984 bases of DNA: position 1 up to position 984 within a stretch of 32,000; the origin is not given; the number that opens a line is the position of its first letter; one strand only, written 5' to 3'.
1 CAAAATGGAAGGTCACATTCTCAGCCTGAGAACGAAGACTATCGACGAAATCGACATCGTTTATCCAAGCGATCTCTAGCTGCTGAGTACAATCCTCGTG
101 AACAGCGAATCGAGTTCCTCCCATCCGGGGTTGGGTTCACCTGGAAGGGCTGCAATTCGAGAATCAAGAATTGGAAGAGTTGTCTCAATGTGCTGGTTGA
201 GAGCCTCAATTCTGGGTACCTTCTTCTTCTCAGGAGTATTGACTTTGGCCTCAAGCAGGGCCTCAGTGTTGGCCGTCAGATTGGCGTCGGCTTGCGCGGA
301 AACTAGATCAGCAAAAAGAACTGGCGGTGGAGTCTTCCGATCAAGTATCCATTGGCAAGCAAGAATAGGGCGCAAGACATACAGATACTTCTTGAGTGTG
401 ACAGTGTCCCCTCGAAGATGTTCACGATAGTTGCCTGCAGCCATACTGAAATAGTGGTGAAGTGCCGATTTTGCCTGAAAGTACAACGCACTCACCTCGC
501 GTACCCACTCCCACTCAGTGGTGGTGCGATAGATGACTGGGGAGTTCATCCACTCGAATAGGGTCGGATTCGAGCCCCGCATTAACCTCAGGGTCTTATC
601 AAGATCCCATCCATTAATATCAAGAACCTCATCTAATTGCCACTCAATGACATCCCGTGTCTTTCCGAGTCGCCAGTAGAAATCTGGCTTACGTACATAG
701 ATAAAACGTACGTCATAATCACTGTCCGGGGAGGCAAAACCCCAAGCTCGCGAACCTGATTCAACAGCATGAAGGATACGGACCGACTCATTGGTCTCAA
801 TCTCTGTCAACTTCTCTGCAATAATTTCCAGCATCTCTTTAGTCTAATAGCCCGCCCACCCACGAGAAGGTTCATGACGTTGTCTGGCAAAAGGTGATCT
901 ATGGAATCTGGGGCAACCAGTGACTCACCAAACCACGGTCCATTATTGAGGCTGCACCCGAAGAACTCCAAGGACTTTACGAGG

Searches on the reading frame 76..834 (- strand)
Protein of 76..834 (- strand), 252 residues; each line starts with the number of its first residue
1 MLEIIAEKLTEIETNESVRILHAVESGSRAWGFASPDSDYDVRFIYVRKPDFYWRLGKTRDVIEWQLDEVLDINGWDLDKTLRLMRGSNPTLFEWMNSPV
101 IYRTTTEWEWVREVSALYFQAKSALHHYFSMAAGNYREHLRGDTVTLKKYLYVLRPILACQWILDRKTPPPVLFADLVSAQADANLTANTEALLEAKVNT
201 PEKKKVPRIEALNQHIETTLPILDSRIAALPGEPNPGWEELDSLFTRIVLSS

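Call 71: search_protein_families(library=pfam, proteins=[window:76-834:-], max_evalue=1)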
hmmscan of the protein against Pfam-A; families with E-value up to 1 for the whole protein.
window:76-834:- (252 aa): 3 families
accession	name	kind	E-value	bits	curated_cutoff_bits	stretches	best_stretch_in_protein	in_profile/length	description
PF10127.15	RlaP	-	5.7e-88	295.2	23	1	1-246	1-248/249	RNA repair pathway DNA polymerase beta family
PF01909.29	NTP_transf_2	-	0.054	14.3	21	1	24-67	18-65/93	Nucleotidyltransferase domain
PF18765.7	Polbeta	-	0.13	12.9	26.9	1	19-61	12-54/93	Polymerase beta, Nucleotidyltransferase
